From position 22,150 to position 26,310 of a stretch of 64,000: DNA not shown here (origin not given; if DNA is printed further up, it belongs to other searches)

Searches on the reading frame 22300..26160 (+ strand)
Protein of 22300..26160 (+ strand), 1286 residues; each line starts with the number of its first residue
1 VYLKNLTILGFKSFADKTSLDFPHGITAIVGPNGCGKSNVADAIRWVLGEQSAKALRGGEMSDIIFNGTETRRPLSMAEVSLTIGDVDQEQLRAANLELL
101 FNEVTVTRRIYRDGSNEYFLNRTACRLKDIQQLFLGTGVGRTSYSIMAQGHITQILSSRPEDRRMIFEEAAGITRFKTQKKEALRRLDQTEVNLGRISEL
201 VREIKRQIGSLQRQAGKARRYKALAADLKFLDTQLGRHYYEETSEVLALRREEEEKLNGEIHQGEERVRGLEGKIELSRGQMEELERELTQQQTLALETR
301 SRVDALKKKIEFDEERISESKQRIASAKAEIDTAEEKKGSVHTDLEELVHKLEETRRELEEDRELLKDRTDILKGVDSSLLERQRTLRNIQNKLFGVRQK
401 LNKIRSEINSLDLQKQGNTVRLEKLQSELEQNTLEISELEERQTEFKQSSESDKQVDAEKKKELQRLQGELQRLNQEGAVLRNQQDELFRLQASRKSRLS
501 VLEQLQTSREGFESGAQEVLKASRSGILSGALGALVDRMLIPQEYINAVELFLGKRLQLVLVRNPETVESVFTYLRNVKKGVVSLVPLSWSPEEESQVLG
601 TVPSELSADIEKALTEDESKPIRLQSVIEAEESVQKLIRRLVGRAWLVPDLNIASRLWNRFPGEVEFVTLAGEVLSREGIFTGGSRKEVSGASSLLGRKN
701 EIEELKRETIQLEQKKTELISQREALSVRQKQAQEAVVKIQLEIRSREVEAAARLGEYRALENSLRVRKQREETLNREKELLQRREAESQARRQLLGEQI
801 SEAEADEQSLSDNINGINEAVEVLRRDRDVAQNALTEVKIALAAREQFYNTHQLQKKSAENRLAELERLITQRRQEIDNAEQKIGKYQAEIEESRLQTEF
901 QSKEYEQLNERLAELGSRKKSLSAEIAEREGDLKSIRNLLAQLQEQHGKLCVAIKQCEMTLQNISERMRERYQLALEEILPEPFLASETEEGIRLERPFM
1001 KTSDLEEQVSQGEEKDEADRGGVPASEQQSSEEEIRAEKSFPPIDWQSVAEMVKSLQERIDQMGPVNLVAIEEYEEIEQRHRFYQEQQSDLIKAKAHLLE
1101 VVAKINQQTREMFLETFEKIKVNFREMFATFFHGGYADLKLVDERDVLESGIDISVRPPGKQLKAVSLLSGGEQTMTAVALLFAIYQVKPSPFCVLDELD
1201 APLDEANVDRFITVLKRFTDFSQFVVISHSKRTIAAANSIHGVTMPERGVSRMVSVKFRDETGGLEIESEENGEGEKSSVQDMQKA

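Call 8: search_protein_families(library=pfam, proteins=[window:22300-26160:+])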
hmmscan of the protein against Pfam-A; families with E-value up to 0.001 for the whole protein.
window:22300-26160:+ (1286 aa): 7 families
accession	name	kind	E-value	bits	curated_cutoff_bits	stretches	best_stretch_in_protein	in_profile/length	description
PF02463.25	SMC_N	-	5.8e-63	212.7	40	1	2-1251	1-219/220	RecF/RecN/SMC N terminal domain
PF06470.18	SMC_hinge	-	6.9e-16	59.1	22.5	1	529-657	2-115/116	SMC proteins Flexible Hinge Domain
PF13476.12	AAA_23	-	2.9e-10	41.6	27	1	6-285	2-159/201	AAA domain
PF13304.12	AAA_21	-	1.8e-09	38.5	27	2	26-80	1-60/304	AAA domain, putative AbiEii toxin, Type IV TA system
PF13175.12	AAA_15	-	2.4e-07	31.2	32.1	1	1-473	1-277/374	AAA ATPase domain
PF13555.12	AAA_29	-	9.7e-05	22.5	27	1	5-49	3-47/61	P-loop containing region of AAA domain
PF10186.14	ATG14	-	0.00019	21.1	33.2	1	286-409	25-150/347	Vacuolar sorting 38 and autophagy-related subunit 14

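Call 15: find_homologous_proteins(query=window:22300-26160:+, max_evalue=1e-50)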
Query window:22300-26160:+ (1286 aa): 8000 proteins with E <= 1e-50 among 8000 candidates; the best 120 are listed.
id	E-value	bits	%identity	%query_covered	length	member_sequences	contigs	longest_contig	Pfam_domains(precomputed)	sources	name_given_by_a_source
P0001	0.0e+0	2672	99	100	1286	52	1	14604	PF10186.15,PF13175.13,PF06470.19,PF13476.13,PF02463.26,PF13304.13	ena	-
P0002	0.0e+0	1606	61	99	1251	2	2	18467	PF13175.13,PF06470.19,PF02463.26,PF24161.2,PF13304.13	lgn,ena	-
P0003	0.0e+0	1606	61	99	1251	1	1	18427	PF13175.13,PF06470.19,PF02463.26,PF24161.2,PF13304.13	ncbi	-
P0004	0.0e+0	1602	61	99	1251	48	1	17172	PF13175.13,PF06470.19,PF13476.13,PF02463.26,PF13304.13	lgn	-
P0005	0.0e+0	1582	61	98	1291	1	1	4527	PF13175.13,PF06470.19,PF13476.13,PF02463.26,PF13304.13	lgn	-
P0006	0.0e+0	1495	59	98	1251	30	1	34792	PF13175.13,PF06470.19,PF13476.13,PF02463.26,PF13304.13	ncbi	-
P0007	0.0e+0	1485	59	98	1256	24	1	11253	PF13175.13,PF06470.19,PF13476.13,PF02463.26,PF13304.13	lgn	-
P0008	0.0e+0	1458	57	98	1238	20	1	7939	PF13175.13,PF06470.19,PF02463.26,PF13304.13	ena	-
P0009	0.0e+0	1385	57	94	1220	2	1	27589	PF06470.19,PF02463.26,PF24161.2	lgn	-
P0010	0.0e+0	1243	58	83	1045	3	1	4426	PF13175.13,PF06470.19,PF13476.13,PF02463.26,PF24161.2,PF13304.13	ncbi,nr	ncbi:MAG: chromosome segregation protein SMC, partial [Verrucomicrobia bacterium]|nr:chromosome segr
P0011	0.0e+0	1155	49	98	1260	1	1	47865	PF13175.13,PF06470.19,PF13476.13,PF23649.2,PF02463.26,PF24161.2,PF13304.13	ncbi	ncbi:MAG: chromosome segregation protein SMC [Verrucomicrobiota bacterium]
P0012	0.0e+0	1149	49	98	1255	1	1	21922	PF13175.13,PF06470.19,PF13476.13,PF02463.26,PF13304.13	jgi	jgi:chromosome segregation protein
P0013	0.0e+0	1146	47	98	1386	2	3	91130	PF13175.13,PF06470.19,PF13476.13,PF02463.26,PF24161.2,PF13304.13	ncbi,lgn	-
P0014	0.0e+0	1143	48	98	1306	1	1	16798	PF06470.19,PF13476.13,PF02463.26,PF13304.13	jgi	jgi:chromosome segregation protein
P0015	0.0e+0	1143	48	99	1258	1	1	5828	PF13175.13,PF06470.19,PF02463.26,PF24161.2,PF13304.13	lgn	-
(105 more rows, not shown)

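Call 18: find_related_loci(query=A1, collection=genome_contigs, flank=10000)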
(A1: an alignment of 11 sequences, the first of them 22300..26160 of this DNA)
Query A1 (1286 aa) in genome_contigs; peptide patterns used: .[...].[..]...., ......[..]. (x = any residue, [..] = any of these).
600 stretches matched a pattern (row limit reached: there are more); 593 encode a relative of the query (tblastn E <= 1e-3); the best 80 are kept; 80 distinct loci.
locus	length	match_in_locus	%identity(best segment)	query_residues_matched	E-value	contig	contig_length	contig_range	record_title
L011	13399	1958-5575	47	1-1259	0e+0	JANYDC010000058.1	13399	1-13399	MAG: Pedosphaera sp. isolate 336R_metabinner_39 336R_k141_1407624, whole genome shotgun sequence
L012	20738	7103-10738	47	1-1259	0e+0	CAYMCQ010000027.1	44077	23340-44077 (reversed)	MAG TPA_asm: uncultured Verrucomicrobiota bacterium isolate SRP287453_co1_194 genome assembly, contig: NODE_1294_length_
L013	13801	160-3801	47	1-1266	0e+0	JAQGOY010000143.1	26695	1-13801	MAG: Verrucomicrobiales bacterium isolate RYN_625 scaffold_362694, whole genome shotgun sequence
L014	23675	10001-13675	47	1-1259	0e+0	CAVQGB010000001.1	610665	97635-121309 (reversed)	MAG: uncultured Verrucomicrobiae bacterium isolate MFD05502.bin.2.110 genome assembly, contig: contig_12627, whole genom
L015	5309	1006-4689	46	1-1259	0e+0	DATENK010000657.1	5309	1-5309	MAG TPA_asm: Verrucomicrobiia bacterium isolate SMAG_U8967 k141_748211, whole genome shotgun sequence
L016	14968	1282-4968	46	1-1259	0e+0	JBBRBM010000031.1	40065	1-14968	MAG: Verrucomicrobiota bacterium isolate Co_metawrap_2342 Cmw_2342_k141_27402489_length_40065_cov_9.9991, whole genome s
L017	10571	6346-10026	47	1-1258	0e+0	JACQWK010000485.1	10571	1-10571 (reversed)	MAG: Verrucomicrobia bacterium isolate NC_groundwater_1487_Ag_S-0.65um_59_29 S_p65_S5_coassembly_k141_3493891, whole gen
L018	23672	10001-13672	46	1-1259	0e+0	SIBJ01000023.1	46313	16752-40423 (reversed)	MAG: Pedosphaera sp. isolate Baikal-deep-G230 BACOMB-C3210, whole genome shotgun sequence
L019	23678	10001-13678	47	1-1259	0e+0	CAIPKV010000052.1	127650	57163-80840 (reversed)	MAG: uncultured Verrucomicrobia subdivision 3 bacterium isolate AM4_bin-735 genome assembly, contig: bin-735:52/87, whol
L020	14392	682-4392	46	1-1276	0e+0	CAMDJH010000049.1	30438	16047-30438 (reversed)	MAG: Akkermansia muciniphila isolate ZH-13nov19-140 genome assembly, contig: ZH-13nov19-C2028, whole genome shotgun sequ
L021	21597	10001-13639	46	1-1258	0e+0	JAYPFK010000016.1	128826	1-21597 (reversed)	MAG: Verrucomicrobiales bacterium isolate 139579_S180_metabat_bins_2.tsv.158 NODE_86_length_128826_cov_26.563302, whole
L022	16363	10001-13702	44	1-1279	0e+0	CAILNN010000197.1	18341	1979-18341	MAG: uncultured Verrucomicrobia bacterium isolate AM-lipid-02-D2_bin-0035 genome assembly, contig: bin-0035:197/423, who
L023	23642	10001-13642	44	1-1263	0e+0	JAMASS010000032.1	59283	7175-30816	MAG: Limisphaerales bacterium isolate bin4_1_edit bin4_1_edit_32, whole genome shotgun sequence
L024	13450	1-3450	45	78-1262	0e+0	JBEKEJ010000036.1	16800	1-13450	MAG: Verrucomicrobiota bacterium isolate SPRUCE 203 SPRUCE_203_36, whole genome shotgun sequence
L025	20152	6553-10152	40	1-1259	0e+0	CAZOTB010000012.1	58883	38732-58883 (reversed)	MAG TPA_asm: uncultured Verrucomicrobiota bacterium isolate binchicken_co107_139 genome assembly, contig: NODE_1309_leng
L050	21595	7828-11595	37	1-1286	0e+0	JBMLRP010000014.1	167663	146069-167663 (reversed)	MAG: Akkermansiaceae bacterium isolate LE_390300 NODE_38_length_167663_cov_12.443529, whole genome shotgun sequence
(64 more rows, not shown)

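Call 28: find_encoding_contigs(protein=P0002, flank=4000, max_places=2)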
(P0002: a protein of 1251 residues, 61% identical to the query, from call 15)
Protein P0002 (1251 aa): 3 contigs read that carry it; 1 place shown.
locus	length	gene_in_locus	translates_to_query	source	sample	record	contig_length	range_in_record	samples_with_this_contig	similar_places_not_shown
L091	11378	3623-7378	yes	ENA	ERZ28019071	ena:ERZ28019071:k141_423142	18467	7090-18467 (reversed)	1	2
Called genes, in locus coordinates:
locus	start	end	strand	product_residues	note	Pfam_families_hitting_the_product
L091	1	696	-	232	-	PF20148:DUF6531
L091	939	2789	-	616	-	PF00664:ABC_membrane, PF00005:ABC_tran, PF02463:SMC_N (faint), PF13304:AAA_21 (faint)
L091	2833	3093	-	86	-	-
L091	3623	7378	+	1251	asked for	PF02463:SMC_N, PF13175:AAA_15, PF13304:AAA_21 (faint), PF24161:CCDC39 (faint), PF06470:SMC_hinge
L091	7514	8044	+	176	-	PF13338:AbiEi_4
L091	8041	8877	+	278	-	PF08843:AbiEii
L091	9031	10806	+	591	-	PF00561:Abhydrolase_1, PF07021:MetW, PF13489:Methyltransf_23, PF08241:Methyltransf_11, PF08242:Methyltransf_12 (weak), PF13649:Methyltransf_25, PF13847:Methyltransf_31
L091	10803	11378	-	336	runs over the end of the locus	PF00535:Glycos_transf_2, PF10111:Glyco_tranf_2_2 (weak)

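Call 29: find_encoding_contigs(protein=P0004, flank=4000, max_places=2)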
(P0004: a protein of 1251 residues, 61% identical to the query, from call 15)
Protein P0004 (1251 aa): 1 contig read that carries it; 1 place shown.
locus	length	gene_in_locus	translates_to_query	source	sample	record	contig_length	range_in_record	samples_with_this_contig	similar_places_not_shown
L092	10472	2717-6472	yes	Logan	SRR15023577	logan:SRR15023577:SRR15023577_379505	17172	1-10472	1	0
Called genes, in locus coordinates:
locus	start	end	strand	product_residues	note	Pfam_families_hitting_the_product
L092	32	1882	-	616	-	PF00664:ABC_membrane, PF00005:ABC_tran, PF02463:SMC_N (faint), PF13304:AAA_21 (faint)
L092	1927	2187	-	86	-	-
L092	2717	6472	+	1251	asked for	PF02463:SMC_N, PF13175:AAA_15, PF13304:AAA_21 (faint), PF13476:AAA_23, PF06470:SMC_hinge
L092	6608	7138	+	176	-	PF13338:AbiEi_4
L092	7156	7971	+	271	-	PF08843:AbiEii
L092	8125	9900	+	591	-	PF00561:Abhydrolase_1, PF07021:MetW, PF13489:Methyltransf_23, PF08241:Methyltransf_11, PF08242:Methyltransf_12 (weak), PF13649:Methyltransf_25, PF13847:Methyltransf_31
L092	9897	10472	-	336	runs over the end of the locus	PF00535:Glycos_transf_2, PF10111:Glyco_tranf_2_2 (weak)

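Call 30: find_encoding_contigs(protein=P0006, flank=4000, max_places=2)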
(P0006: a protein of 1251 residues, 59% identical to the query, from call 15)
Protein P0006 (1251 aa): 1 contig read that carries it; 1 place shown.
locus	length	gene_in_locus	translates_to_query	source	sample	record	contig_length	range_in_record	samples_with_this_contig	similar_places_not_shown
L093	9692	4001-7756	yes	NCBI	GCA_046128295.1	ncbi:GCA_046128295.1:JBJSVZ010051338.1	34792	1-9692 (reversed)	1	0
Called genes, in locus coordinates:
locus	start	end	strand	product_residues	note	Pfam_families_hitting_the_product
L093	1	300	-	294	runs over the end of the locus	PF01261:AP_endonuc_2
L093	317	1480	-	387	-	PF01408:GFO_IDH_MocA, PF22725:GFO_IDH_MocA_C3, PF02894:GFO_IDH_MocA_C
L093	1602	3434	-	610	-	PF00664:ABC_membrane, PF00005:ABC_tran, PF02463:SMC_N (faint), PF13304:AAA_21 (faint), PF13401:AAA_22 (faint)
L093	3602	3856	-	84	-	PF09723:Zn_ribbon_8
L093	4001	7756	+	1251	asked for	PF02463:SMC_N, PF13175:AAA_15, PF13304:AAA_21 (weak), PF13476:AAA_23, PF06470:SMC_hinge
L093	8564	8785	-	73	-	-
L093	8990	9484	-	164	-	-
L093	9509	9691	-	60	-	?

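Call 33: find_encoding_contigs(protein=P0009, flank=4000, max_places=2)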
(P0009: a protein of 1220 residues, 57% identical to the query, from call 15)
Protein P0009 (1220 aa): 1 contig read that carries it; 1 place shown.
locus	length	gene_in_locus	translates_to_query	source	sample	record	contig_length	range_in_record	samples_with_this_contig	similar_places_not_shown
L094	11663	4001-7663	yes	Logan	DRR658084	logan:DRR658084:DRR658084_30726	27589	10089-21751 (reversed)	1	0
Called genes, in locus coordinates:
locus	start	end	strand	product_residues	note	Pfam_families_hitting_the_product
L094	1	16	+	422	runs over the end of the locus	PF12704:MacB_PCD, PF02687:FtsX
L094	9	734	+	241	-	PF00005:ABC_tran, PF13304:AAA_21 (faint)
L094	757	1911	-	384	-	PF04055:Radical_SAM, PF13186:SPASM (weak)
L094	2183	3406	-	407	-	PF00675:Peptidase_M16, PF05193:Peptidase_M16_C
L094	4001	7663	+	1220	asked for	PF02463:SMC_N, PF24161:CCDC39 (weak), PF06470:SMC_hinge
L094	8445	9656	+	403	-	PF01594:AI-2E_transport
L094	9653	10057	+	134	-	PF02537:CRCB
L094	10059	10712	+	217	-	PF02581:TMP-TENI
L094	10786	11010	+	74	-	PF13370:Fer4_13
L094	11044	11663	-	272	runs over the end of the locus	PF00749:tRNA-synt_1c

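Call 34: find_encoding_contigs(protein=P0007, flank=4000, max_places=2)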
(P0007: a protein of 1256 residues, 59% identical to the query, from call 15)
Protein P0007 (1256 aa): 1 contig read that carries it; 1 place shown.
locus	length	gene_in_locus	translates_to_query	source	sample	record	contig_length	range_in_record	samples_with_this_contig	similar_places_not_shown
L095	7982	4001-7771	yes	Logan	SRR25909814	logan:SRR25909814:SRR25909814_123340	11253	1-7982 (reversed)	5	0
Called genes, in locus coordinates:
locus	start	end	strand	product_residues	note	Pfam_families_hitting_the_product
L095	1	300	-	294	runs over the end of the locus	PF01261:AP_endonuc_2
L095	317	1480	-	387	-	PF01408:GFO_IDH_MocA, PF22725:GFO_IDH_MocA_C3, PF02894:GFO_IDH_MocA_C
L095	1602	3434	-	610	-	PF00664:ABC_membrane, PF00005:ABC_tran, PF02463:SMC_N (faint), PF13304:AAA_21 (faint)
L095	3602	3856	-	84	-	PF09723:Zn_ribbon_8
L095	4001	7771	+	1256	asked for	PF02463:SMC_N, PF13175:AAA_15, PF13304:AAA_21 (faint), PF13476:AAA_23, PF06470:SMC_hinge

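Call 58: find_homologous_proteins(query=L050:4798-6249:-, max_evalue=1e-40)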
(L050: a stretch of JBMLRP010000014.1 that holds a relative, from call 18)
Query L050:4798-6249:- (483 aa): 8000 proteins with E <= 1e-40 among 8000 candidates; the best 120 are listed.
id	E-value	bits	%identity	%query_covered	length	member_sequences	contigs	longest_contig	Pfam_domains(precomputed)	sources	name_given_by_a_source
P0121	0.0e+0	1093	100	100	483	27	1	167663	PF13173.13,PF11638.14,PF01695.24,PF00308.25,PF08299.18,PF00004.36,PF13191.13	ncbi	-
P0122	6.1e-277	937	89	97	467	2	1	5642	PF13173.13,PF11638.14,PF01695.24,PF00308.25,PF08299.18,PF00004.36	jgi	jgi:chromosomal replication initiator protein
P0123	1.8e-276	936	88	97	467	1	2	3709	PF13173.13,PF11638.14,PF01695.24,PF00308.25,PF08299.18,PF00004.36,PF13191.13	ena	-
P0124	3.5e-269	912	85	99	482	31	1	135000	PF13173.13,PF11638.14,PF01695.24,PF00308.25,PF08299.18,PF00004.36,PF13191.13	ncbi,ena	-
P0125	8.0e-257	871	80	99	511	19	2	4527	PF13173.13,PF11638.14,PF01695.24,PF00308.25,PF08299.18,PF00004.36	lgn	-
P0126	1.2e-255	867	83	95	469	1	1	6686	PF13173.13,PF11638.14,PF01695.24,PF00308.25,PF08299.18,PF00004.36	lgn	-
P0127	3.1e-249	846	80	97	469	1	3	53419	PF13173.13,PF11638.14,PF01695.24,PF00308.25,PF08299.18,PF00004.36,PF13191.13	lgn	-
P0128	1.6e-248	843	82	93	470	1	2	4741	PF13173.13,PF11638.14,PF01695.24,PF00308.25,PF08299.18,PF00004.36,PF13191.13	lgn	-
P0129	8.4e-242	821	80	94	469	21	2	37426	PF13173.13,PF11638.14,PF01695.24,PF00308.25,PF08299.18,PF00004.36,PF13401.13,PF13191.13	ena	-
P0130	9.1e-238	808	77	95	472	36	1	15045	PF13173.13,PF11638.14,PF01695.24,PF00308.25,PF08299.18,PF00004.36,PF13191.13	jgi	-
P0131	1.1e-236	804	79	93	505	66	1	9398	PF13173.13,PF11638.14,PF01695.24,PF00308.25,PF08299.18,PF00004.36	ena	-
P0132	1.9e-230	784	73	97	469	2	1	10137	PF11638.14,PF01695.24,PF00308.25,PF08299.18,PF00004.36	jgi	jgi:chromosomal replication initiator protein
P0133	3.5e-226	770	74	95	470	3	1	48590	PF11638.14,PF01695.24,PF00308.25,PF08299.18,PF00004.36,PF13191.13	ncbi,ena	-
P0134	4.2e-224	763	75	92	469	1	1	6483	PF11638.14,PF01695.24,PF00308.25,PF08299.18,PF00004.36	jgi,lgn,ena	jgi:chromosomal replication initiator protein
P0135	1.8e-219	748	73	93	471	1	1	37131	PF13173.13,PF11638.14,PF01695.24,PF00308.25,PF08299.18,PF00004.36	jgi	jgi:chromosomal replication initiator protein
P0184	1.2e-198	679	68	93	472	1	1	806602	PF13173.13,PF11638.14,PF01695.24,PF00308.25,PF08299.18,PF00004.36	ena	-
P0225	3.9e-196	671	66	93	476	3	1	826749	PF13173.13,PF11638.14,PF01695.24,PF00308.25,PF08299.18,PF00004.36,PF13401.13,PF13191.13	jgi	-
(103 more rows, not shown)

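Call 59: find_encoding_contigs(protein=P0225, flank=3000, max_places=1)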
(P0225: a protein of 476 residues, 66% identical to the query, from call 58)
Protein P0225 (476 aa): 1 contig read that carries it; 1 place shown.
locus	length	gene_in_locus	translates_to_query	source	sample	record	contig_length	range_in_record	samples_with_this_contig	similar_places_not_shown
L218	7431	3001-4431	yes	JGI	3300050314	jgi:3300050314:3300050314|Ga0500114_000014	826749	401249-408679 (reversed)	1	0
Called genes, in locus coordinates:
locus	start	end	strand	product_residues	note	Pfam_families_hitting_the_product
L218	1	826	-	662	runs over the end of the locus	PF02922:CBM_48, PF00128:Alpha-amylase (weak), PF02806:Alpha-amylase_C (weak)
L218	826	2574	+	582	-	PF00474:SSF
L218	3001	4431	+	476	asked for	PF11638:DnaA_N, PF13173:AAA_14 (faint), PF00308:Bac_DnaA, PF01695:IstB_IS21, PF13191:AAA_16 (faint), PF00004:AAA, PF13401:AAA_22 (faint), PF08299:Bac_DnaA_C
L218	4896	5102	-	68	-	-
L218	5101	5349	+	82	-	PF13310:Virulence_RhuM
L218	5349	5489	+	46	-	-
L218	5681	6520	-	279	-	-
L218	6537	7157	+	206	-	-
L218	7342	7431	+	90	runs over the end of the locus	PF02384:N6_Mtase (weak)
